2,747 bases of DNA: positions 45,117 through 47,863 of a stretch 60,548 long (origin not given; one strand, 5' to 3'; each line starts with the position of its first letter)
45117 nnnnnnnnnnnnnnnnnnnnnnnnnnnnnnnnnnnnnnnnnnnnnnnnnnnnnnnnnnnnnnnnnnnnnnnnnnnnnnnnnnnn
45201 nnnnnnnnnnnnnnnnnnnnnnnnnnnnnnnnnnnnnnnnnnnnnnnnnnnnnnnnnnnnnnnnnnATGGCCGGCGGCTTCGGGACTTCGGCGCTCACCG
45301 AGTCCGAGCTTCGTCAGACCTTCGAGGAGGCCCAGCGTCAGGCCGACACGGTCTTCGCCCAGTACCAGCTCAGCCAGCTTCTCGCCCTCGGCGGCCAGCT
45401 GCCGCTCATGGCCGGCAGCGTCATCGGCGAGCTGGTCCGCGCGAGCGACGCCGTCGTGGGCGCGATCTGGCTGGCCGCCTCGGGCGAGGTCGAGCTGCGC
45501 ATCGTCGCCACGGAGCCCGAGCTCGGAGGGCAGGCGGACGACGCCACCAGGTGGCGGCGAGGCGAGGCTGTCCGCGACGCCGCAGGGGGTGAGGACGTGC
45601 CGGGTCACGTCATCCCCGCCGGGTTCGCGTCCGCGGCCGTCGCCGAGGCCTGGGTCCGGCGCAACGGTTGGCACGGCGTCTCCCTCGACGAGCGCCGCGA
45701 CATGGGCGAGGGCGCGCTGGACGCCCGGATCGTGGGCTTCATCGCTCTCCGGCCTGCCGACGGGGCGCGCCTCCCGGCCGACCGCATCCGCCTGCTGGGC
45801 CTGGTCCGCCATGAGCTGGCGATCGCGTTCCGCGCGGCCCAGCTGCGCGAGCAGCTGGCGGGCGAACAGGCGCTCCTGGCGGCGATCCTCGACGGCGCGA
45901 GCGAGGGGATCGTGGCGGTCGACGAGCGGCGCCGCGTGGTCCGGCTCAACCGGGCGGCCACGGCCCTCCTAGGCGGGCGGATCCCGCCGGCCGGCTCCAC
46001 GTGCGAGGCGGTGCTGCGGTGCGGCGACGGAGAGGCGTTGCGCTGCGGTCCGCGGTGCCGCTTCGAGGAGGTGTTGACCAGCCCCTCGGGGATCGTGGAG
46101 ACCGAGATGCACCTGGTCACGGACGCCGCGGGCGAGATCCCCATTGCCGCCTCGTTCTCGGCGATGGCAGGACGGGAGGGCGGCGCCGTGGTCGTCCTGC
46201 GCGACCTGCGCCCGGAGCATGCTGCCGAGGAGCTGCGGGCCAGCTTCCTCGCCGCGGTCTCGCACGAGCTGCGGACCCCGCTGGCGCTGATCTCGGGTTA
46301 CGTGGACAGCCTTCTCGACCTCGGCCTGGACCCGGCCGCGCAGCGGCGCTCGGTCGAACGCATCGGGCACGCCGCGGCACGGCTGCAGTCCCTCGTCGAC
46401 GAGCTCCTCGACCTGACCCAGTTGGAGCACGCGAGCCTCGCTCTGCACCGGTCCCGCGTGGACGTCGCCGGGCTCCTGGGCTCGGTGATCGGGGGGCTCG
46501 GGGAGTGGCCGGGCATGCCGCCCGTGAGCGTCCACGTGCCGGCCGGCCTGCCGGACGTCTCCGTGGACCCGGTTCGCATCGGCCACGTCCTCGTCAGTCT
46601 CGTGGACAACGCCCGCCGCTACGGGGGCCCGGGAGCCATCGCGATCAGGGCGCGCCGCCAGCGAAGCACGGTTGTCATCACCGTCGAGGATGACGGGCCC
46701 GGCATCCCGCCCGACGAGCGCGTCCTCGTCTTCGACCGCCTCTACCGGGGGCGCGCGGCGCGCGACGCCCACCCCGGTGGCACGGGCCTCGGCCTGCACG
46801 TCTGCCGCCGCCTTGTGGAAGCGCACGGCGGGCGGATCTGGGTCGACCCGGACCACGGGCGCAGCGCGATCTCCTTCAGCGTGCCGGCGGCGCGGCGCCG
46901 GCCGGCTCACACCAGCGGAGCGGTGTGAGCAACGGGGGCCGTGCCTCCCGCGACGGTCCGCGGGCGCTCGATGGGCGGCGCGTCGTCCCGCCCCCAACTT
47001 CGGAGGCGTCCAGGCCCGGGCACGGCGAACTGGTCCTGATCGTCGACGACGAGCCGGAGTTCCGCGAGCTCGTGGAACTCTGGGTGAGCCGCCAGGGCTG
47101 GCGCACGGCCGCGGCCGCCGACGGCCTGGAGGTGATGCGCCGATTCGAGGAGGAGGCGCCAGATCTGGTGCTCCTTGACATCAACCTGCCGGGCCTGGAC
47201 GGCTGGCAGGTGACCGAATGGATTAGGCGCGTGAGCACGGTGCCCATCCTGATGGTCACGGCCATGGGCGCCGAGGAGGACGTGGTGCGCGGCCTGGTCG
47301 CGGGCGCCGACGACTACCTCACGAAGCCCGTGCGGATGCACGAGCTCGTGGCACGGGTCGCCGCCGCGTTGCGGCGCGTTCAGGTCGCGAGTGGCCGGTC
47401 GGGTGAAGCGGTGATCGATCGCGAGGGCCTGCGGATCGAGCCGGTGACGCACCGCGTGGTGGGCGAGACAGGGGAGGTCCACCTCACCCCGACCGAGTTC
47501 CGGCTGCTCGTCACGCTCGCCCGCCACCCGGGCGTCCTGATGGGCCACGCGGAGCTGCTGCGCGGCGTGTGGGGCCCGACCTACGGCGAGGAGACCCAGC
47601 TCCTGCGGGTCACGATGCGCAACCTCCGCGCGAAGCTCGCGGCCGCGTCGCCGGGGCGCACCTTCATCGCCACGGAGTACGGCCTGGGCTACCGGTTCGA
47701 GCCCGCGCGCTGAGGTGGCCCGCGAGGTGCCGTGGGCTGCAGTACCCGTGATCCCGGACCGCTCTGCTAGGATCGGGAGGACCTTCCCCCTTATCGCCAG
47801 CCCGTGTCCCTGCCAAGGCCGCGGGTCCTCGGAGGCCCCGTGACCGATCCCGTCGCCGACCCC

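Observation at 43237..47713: DhaK-less DhaM-DhaL pair divergent from a DhaL-like gene coupled to a GAF-PAS histidine kinase and OmpR-type regulator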

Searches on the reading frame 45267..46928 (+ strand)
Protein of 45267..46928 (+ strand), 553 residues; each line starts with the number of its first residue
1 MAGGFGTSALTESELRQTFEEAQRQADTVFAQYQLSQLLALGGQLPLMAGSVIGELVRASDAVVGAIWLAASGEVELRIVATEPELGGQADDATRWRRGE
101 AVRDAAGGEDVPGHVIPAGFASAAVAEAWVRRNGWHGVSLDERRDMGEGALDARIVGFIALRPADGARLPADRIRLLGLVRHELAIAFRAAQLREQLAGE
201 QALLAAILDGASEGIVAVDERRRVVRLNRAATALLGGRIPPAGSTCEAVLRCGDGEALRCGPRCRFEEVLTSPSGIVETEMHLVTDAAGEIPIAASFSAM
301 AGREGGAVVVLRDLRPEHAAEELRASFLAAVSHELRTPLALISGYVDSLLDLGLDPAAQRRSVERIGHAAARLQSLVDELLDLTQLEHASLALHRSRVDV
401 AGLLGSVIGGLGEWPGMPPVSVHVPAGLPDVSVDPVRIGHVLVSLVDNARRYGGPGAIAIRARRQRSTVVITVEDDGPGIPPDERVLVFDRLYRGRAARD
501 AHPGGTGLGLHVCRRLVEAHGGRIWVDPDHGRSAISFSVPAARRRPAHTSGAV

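Call 3: search_protein_families(library=pfam, proteins=[window:45267-46928:+], max_evalue=0.01)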
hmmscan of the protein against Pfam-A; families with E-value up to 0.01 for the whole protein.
window:45267-46928:+ (553 aa): 5 families
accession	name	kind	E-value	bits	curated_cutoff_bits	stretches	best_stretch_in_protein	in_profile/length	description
PF02518.31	HATPase_c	-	3.1e-25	89.2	26.4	1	434-541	2-109/111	Histidine kinase-, DNA gyrase B-, and HSP90-like ATPase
PF00512.31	HisKA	-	1.2e-16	60.9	26.9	1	324-388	2-65/66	His Kinase A (phospho-acceptor) domain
PF13188.13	PAS_8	-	4.1e-05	23.8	21.8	1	203-253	2-50/65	PAS domain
PF13581.12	HATPase_c_2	-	0.00043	20.7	27.4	1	448-519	42-111/127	Histidine kinase-like ATPase domain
PF00989.32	PAS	-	0.0018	18.7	22.6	1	204-236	3-35/113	PAS fold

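Call 6: find_homologous_proteins(query=window:45267-46928:+)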
Query window:45267-46928:+ (553 aa): 3005 proteins with E <= 0.001 among 8000 candidates; the best 120 are listed.
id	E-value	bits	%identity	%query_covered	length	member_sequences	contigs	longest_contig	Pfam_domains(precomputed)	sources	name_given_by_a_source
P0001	0.0e+0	1189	100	100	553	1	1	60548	PF02518.32,PF00512.32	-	-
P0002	1.7e-260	884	77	100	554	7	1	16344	PF02518.32,PF00512.32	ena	-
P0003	3.7e-257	873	76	99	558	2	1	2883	PF02518.32,PF00512.32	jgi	-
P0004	1.1e-256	871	79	98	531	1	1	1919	PF13188.14,PF02518.32,PF00512.32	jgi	jgi:PAS domain S-box-containing protein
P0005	4.9e-254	862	75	99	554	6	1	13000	PF02518.32,PF00512.32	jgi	jgi:signal transduction histidine kinase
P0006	6.2e-253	859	75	99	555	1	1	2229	PF13581.13,PF02518.32,PF00512.32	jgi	jgi:signal transduction histidine kinase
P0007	7.0e-252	855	75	98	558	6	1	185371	PF13188.14,PF13581.13,PF02518.32,PF00512.32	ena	-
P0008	8.2e-252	855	75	100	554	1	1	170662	PF02518.32,PF00512.32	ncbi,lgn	-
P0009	4.0e-251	853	76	97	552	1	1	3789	PF13188.14,PF02518.32,PF00512.32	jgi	jgi:signal transduction histidine kinase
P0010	5.3e-251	852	75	99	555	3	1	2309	PF13188.14,PF02518.32,PF00512.32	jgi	jgi:signal transduction histidine kinase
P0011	1.4e-249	848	76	99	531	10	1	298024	PF02518.32,PF00512.32,PF00989.32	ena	-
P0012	3.7e-248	843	74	98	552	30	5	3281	PF02518.32,PF00512.32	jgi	-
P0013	1.4e-247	841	76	98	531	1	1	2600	PF13188.14,PF02518.32,PF00512.32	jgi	jgi:PAS domain S-box-containing protein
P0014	7.1e-247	839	75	99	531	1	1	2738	PF13188.14,PF02518.32,PF00512.32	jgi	jgi:signal transduction histidine kinase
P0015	8.5e-247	838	73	100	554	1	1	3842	PF13188.14,PF02518.32,PF00512.32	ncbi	-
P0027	7.9e-229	779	71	97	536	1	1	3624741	PF02518.32,PF00512.32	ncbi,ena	-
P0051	4.1e-199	681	63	98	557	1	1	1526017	PF13426.14,PF13188.14,PF02518.32,PF00512.32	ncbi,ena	-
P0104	1.3e-122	429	47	95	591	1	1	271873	PF13581.13,PF02518.32,PF00512.32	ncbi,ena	-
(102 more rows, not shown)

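Call 8: find_encoding_contigs(protein=P0027, flank=10000, max_places=2)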
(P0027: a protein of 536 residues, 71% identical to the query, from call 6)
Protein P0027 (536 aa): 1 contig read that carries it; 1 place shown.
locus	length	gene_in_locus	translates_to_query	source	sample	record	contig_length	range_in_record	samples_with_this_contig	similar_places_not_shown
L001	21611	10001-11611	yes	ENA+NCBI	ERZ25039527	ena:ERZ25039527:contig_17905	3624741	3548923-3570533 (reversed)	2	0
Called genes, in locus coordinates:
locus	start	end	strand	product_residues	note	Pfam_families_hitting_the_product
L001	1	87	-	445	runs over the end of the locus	PF13187:Fer4_9 (faint), PF13534:Fer4_17 (faint), PF14697:Fer4_21 (faint), PF13183:Fer4_8, PF13237:Fer4_10 (faint), PF02754:CCG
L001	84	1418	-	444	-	PF00890:FAD_binding_2, PF01266:DAO (weak), PF01494:FAD_binding_3 (faint), PF03486:HI0933_like (faint), PF07992:Pyr_redox_2 (faint)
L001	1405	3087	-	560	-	PF01266:DAO, PF04324:Fer2_BFD (weak)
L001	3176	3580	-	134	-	PF03610:EIIA-man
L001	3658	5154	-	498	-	PF00370:FGGY_N, PF02782:FGGY_C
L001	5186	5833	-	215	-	PF02734:Dak2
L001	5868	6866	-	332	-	PF02733:Dak1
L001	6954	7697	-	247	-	PF00230:MIP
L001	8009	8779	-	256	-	PF02734:Dak2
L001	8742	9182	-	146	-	PF03610:EIIA-man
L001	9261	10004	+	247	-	PF02734:Dak2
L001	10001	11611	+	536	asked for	PF00512:HisKA, PF02518:HATPase_c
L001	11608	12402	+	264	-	PF00072:Response_reg, PF00486:Trans_reg_C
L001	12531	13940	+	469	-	PF00587:tRNA-synt_2b, PF03129:HGTP_anticodon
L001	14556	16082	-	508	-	PF14691:Fer4_20, PF01262:AlaDh_PNT_C (faint), PF13738:Pyr_redox_3 (faint), PF01266:DAO (weak), PF01494:FAD_binding_3 (faint), PF07992:Pyr_redox_2, PF13450:NAD_binding_8, PF00070:Pyr_redox (weak), +1 more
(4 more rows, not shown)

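Call 9: find_encoding_contigs(protein=P0051, flank=10000, max_places=2)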
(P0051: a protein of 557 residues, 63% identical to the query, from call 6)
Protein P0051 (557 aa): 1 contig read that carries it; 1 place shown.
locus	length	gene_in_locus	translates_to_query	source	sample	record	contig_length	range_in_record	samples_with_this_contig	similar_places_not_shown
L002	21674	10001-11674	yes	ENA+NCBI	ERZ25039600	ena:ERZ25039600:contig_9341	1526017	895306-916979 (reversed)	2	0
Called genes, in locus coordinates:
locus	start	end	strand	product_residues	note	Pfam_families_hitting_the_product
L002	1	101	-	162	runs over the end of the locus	-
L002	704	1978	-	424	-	-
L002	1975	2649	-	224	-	PF01266:DAO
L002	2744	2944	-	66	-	PF03610:EIIA-man (weak)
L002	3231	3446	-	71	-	-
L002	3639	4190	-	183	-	PF00370:FGGY_N, PF02782:FGGY_C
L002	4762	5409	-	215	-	PF02734:Dak2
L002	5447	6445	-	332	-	PF02733:Dak1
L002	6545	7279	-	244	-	PF00230:MIP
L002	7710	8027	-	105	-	-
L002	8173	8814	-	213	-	PF02734:Dak2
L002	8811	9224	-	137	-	PF03610:EIIA-man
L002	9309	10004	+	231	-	PF02734:Dak2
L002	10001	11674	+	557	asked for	PF13188:PAS_8, PF13426:PAS_9 (faint), PF00512:HisKA, PF02518:HATPase_c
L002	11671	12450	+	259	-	PF00072:Response_reg, PF00486:Trans_reg_C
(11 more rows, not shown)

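Call 10: find_encoding_contigs(protein=P0104, flank=10000, max_places=2)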
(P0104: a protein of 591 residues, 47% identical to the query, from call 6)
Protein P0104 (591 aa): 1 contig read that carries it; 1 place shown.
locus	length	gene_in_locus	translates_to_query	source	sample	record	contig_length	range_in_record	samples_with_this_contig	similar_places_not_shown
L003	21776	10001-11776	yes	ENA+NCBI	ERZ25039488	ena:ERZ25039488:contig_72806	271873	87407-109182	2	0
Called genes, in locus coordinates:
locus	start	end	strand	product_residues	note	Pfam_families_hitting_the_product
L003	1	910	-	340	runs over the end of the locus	PF02558:ApbA, PF08546:ApbA_C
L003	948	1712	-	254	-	PF02896:PEP-utilizers_C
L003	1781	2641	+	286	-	-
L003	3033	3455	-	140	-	PF03610:EIIA-man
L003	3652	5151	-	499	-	PF00370:FGGY_N, PF02782:FGGY_C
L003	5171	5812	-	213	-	PF02734:Dak2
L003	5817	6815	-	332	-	PF02733:Dak1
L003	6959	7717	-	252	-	PF00230:MIP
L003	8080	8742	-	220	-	PF02734:Dak2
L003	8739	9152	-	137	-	PF03610:EIIA-man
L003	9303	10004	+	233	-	PF02734:Dak2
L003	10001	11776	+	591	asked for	PF13581:HATPase_c_2 (faint), PF00512:HisKA, PF02518:HATPase_c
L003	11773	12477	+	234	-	PF00072:Response_reg, PF00486:Trans_reg_C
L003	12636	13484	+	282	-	PF00795:CN_hydrolase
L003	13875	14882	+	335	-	PF00296:Bac_luciferase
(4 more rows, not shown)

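Call 68: search_protein_families(library=ncbifam, proteins=[window:45267-46928:+], max_evalue=0.001)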
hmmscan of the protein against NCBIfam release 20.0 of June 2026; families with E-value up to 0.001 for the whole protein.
window:45267-46928:+ (553 aa): 76 families (the best 25 are shown)
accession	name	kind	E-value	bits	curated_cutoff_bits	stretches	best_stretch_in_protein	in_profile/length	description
NF046044.1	PnpS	equivalog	6.8e-49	166.9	400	1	186-531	39-380/390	two-component system histidine kinase PnpS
NF033092.0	HK_WalK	equivalog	1.1e-46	159.6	725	1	194-540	250-593/594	cell wall metabolism sensor histidine kinase WalK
TIGR02966.1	phoR_proteo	equivalog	1.1e-45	156.2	334.2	1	204-532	8-325/333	phosphate regulon sensor histidine kinase PhoR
NF007793.0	PRK10490.1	equivalog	2e-34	118.8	1123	1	319-541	659-882/895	two-component system sensor histidine kinase KdpD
NF012163.2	BaeS_SmeS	equivalog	4.4e-34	118.2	500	1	318-527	234-443/457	sensor histidine kinase efflux regulator BaeS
NF041880.1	EPS_EpsF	equivalog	8.9e-34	116.8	900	1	318-528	268-477/492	response regulator EpsF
NF006800.0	PRK09303.1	equivalog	1.3e-32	113.2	342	1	325-543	152-379/383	histidine kinase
TIGR02956.1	TMAO_torS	equivalog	1.5e-32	112.7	676.5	1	320-549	460-690/967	TMAO reductase system sensor histidine kinase/response regulator TorS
NF040691.1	MtrAB_MtrB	equivalog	2e-32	112.9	450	1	321-540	268-491/507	MtrAB system histidine kinase MtrB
NF007837.0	PRK10549.1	equivalog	3.8e-32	111.6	603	1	321-528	237-444/466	envelope stress sensor histidine kinase BaeS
NF008468.0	PRK11360.1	equivalog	6.7e-30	104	646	1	191-533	257-599/616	two-component system sensor histidine kinase AtoS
TIGR01386.1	cztS_silS_copS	subfamily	1.6e-29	103.2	292.55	1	325-540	242-457/457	heavy metal sensor histidine kinase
NF012226.0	AdeS_HK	equivalog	4.6e-29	101.7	500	1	328-538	142-350/353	two-component sensor histidine kinase AdeS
NF007898.0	PRK10604.1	equivalog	2.8e-28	99.3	478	1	327-549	215-431/433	two-component system sensor histidine kinase RstB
NF041735.1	hist_kin_RppB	equivalog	3.3e-28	98.7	400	1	326-533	218-430/438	two-component system sensor histidine kinase RppB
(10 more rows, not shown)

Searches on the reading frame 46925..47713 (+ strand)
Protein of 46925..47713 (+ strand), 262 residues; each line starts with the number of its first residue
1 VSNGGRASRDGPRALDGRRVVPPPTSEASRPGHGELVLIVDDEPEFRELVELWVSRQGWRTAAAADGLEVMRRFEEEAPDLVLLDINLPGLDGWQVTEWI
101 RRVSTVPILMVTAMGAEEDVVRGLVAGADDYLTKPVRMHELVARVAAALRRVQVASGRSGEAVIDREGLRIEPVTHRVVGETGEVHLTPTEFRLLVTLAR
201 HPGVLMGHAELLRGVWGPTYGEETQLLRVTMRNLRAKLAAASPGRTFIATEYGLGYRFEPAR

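Call 3: search_protein_families(library=pfam, proteins=[window:46925-47713:+], max_evalue=0.01)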
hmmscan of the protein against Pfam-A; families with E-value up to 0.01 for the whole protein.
window:46925-47713:+ (262 aa): 2 families
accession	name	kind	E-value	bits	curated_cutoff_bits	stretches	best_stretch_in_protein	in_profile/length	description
PF00072.30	Response_reg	-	1.2e-30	106.4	30.2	1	37-145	1-110/111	Response regulator receiver domain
PF00486.34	Trans_reg_C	-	7.9e-19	67.9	26.2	1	184-258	3-77/77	Transcriptional regulatory protein, C terminal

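Call 68: search_protein_families(library=ncbifam, proteins=[window:46925-47713:+], max_evalue=0.001)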
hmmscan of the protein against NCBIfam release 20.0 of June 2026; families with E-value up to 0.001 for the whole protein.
window:46925-47713:+ (262 aa): 99 families (the best 25 are shown)
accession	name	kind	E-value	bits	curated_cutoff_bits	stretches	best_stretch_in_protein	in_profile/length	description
NF040689.1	MtrAB_MtrA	equivalog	4.7e-58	196.1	300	1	37-257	1-217/219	MtrAB system response regulator MtrA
NF045944.1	ResRegRpaBCyano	equivalog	1.5e-51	175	330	1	38-258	1-227/229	response regulator transcription factor RpaB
NF041733.1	resp_reg_CseB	equivalog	1.5e-51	175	350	1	37-258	3-226/228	two-component system response regulator CseB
TIGR02154.1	PhoB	equivalog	1.1e-50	172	296.2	1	36-259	4-226/226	phosphate regulon transcriptional regulator PhoB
NF033117.2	vanR_ACDEGLN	exception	1.1e-47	162.6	350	1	37-259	1-226/226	VanR-ABDEGLN family response regulator transcription factor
NF040534.1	resp_reg_YycF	equivalog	4.4e-47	160.3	340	1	37-257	3-226/231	response regulator YycF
NF033120.0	vanR_FM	exception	9.6e-45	153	460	1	37-259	6-230/231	vancomycin resistance response regulator transcription factor, VanR-F/VanR-M family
TIGR01387.1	cztR_silR_copR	subfamily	6e-43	147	279.2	1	37-257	1-217/218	heavy metal response regulator transcription factor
NF007982.1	PRK10710.1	equivalog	8e-43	146.7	380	1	35-260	8-229/235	envelope stress response regulator BaeR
NF007546.0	PRK10161.1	equivalog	1.8e-42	145.4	471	1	37-259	5-226/229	phosphate response regulator transcription factor PhoB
NF007820.0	PRK10529.1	equivalog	3.5e-42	144.3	325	1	37-259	4-224/225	two-component system response regulator KdpE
NF008296.0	PRK11083.1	equivalog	1.3e-38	132.7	273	1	36-259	5-226/228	two-component system response regulator CreB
NF053854.1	RespRegPhoBBctds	equivalog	1e-37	129.7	270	1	37-259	1-225/225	two-component system response regulator PhoB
NF008567.0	PRK11517.1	equivalog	2.2e-37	128.6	353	1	37-259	3-219/223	response regulator transcription factor HprR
NF000403.1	vanR-C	exception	3.3e-37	128.3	480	1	35-259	3-230/231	vancomycin resistance response regulator transcription factor VanR-C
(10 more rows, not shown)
